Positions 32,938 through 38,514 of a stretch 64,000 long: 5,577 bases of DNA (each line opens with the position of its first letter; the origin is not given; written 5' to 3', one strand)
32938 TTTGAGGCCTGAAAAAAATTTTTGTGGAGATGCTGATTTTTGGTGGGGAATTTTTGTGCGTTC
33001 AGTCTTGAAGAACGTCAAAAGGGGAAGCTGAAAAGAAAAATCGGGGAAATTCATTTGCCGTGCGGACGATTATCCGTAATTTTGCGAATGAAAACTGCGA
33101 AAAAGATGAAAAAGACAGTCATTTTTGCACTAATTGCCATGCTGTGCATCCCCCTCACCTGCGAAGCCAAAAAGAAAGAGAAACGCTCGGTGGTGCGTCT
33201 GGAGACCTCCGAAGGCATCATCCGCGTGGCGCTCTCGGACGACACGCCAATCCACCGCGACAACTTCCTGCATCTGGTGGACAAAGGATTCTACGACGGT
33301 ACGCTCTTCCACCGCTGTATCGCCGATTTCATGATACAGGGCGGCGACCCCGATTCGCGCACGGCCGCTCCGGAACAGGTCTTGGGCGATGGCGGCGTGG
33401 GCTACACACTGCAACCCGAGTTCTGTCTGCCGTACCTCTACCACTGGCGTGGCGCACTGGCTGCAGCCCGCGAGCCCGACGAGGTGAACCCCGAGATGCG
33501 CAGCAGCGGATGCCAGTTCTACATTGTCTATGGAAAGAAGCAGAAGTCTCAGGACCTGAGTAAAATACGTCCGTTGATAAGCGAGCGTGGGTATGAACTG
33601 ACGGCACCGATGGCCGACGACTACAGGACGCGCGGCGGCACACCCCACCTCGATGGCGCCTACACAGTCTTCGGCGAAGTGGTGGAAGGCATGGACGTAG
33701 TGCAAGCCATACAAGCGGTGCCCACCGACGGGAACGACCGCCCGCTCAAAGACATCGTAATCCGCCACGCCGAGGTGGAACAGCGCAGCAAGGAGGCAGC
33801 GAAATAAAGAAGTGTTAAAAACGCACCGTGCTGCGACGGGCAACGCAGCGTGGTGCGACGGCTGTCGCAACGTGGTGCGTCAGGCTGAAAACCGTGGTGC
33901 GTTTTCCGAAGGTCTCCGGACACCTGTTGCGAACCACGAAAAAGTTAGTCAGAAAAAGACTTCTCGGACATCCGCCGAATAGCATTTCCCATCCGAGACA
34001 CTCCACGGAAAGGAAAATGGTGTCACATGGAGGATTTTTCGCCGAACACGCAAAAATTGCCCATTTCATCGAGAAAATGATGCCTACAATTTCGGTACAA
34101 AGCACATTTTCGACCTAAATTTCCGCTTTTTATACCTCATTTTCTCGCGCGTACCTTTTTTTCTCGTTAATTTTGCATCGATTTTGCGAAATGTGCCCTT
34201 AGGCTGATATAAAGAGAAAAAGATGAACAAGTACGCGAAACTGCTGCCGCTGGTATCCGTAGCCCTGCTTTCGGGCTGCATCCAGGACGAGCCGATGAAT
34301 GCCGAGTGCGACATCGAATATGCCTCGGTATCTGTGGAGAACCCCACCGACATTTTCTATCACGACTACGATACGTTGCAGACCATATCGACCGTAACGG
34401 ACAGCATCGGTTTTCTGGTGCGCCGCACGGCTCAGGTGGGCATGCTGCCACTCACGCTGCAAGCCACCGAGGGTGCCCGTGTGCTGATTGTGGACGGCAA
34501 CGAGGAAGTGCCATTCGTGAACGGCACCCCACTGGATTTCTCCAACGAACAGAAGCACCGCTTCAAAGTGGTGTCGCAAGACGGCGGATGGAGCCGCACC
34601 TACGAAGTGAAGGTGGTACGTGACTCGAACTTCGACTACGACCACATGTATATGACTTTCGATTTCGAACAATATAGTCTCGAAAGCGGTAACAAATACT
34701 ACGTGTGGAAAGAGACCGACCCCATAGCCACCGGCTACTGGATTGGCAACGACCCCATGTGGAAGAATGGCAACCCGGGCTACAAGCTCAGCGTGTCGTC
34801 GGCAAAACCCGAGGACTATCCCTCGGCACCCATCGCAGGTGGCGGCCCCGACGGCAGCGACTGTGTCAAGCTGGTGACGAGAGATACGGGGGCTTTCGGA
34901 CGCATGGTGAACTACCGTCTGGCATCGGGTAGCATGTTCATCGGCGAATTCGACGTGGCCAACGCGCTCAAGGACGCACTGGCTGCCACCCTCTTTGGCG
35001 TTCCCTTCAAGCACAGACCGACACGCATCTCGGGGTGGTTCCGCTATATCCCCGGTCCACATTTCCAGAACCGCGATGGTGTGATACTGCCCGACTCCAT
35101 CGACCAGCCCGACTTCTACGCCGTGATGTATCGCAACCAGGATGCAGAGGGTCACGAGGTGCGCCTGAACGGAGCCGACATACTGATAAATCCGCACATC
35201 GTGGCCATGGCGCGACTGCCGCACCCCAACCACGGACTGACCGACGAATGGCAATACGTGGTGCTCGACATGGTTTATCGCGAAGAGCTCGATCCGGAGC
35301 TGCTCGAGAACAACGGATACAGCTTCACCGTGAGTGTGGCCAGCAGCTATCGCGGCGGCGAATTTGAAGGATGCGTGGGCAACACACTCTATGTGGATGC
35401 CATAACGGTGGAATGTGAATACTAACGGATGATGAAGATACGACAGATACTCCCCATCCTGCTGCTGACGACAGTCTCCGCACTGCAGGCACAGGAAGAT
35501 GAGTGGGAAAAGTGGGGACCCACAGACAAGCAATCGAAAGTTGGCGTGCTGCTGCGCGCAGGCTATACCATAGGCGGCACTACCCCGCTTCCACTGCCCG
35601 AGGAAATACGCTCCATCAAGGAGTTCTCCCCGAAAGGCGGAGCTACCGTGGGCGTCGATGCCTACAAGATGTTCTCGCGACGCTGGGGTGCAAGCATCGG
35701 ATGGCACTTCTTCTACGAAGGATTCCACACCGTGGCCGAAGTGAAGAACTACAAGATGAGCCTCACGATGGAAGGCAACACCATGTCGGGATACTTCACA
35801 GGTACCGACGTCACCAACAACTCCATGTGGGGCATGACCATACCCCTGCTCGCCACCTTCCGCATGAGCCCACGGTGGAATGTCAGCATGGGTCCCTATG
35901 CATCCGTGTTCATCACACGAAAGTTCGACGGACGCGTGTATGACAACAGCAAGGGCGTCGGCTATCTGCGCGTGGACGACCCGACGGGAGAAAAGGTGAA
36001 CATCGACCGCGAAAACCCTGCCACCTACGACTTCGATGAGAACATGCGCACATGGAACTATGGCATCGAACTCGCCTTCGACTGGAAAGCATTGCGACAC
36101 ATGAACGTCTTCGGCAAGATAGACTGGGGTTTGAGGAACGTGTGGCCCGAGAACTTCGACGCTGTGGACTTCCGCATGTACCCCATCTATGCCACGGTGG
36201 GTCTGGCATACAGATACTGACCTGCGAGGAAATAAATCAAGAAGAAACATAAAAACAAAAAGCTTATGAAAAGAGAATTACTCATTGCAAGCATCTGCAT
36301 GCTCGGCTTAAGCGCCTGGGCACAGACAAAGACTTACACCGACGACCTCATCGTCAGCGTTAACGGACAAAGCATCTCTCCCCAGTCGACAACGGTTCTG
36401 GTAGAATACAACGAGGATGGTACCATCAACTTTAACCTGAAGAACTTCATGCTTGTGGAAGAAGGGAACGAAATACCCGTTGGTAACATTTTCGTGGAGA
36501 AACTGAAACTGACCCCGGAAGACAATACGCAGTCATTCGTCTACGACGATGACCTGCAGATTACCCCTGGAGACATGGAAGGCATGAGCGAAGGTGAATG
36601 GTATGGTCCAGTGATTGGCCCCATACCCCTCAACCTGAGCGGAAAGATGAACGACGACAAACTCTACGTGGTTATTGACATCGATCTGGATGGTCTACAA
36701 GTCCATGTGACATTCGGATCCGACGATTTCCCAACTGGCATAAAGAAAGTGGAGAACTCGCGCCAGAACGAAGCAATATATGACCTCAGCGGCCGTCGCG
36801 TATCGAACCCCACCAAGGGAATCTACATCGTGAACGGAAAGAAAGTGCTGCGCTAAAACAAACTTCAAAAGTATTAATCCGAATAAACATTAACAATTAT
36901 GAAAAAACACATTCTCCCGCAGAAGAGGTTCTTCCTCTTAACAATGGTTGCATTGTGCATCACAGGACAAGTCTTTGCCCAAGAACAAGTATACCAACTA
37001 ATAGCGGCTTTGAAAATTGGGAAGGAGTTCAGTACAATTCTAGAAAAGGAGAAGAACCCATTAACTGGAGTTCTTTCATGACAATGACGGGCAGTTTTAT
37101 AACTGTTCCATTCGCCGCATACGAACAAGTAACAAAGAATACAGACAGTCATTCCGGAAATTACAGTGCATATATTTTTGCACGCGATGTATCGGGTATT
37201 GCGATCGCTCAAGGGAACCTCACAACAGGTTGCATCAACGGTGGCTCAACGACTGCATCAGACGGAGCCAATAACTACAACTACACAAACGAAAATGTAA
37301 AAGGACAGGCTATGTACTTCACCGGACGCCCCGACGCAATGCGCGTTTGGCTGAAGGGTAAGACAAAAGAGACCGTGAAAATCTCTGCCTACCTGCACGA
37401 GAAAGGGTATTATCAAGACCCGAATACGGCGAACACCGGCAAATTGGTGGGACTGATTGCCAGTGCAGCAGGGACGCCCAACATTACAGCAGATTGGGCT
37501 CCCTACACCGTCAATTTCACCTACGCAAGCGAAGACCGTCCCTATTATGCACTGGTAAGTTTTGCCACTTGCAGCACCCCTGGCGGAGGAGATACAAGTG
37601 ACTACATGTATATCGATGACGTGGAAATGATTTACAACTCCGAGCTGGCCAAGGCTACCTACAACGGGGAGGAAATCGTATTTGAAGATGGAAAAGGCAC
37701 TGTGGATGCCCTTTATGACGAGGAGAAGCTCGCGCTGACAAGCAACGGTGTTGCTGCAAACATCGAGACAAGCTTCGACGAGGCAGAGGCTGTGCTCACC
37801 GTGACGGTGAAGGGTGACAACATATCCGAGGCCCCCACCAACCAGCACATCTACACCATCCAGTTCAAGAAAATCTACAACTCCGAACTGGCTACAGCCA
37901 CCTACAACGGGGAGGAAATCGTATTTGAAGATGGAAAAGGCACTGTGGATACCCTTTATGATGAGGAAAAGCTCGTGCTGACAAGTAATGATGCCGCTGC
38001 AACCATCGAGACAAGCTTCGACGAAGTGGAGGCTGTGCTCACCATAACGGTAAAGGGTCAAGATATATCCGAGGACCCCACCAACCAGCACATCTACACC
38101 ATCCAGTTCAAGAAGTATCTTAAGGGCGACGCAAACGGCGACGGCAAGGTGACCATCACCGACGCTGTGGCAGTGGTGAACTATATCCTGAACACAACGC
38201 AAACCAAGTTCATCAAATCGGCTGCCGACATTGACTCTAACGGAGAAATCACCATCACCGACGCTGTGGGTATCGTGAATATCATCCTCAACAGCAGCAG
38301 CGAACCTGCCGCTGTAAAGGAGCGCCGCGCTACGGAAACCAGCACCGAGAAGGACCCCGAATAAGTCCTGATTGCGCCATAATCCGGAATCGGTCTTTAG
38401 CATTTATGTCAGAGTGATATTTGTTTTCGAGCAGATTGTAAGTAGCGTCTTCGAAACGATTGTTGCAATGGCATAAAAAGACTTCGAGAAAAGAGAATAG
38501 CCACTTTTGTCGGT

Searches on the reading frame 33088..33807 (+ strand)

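Call 13: search_protein_families(library=pfam, proteins=[window:33088-33807:+])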
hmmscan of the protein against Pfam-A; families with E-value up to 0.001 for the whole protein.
window:33088-33807:+ (239 aa): 1 family
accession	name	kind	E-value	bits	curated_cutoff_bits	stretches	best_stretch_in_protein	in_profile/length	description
PF00160.26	Pro_isomerase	-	4.7e-42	144.4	21.7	1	36-230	2-159/159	Cyclophilin type peptidyl-prolyl cis-trans isomerase/CLD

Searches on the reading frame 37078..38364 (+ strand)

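Call 13: search_protein_families(library=pfam, proteins=[window:37078-38364:+])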
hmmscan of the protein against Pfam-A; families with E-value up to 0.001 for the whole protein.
window:37078-38364:+ (428 aa): 1 family
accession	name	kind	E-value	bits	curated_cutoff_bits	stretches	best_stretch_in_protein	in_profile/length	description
PF00404.24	Dockerin_1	-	8.7e-11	42.3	22.9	1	349-401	1-54/57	Dockerin type I domain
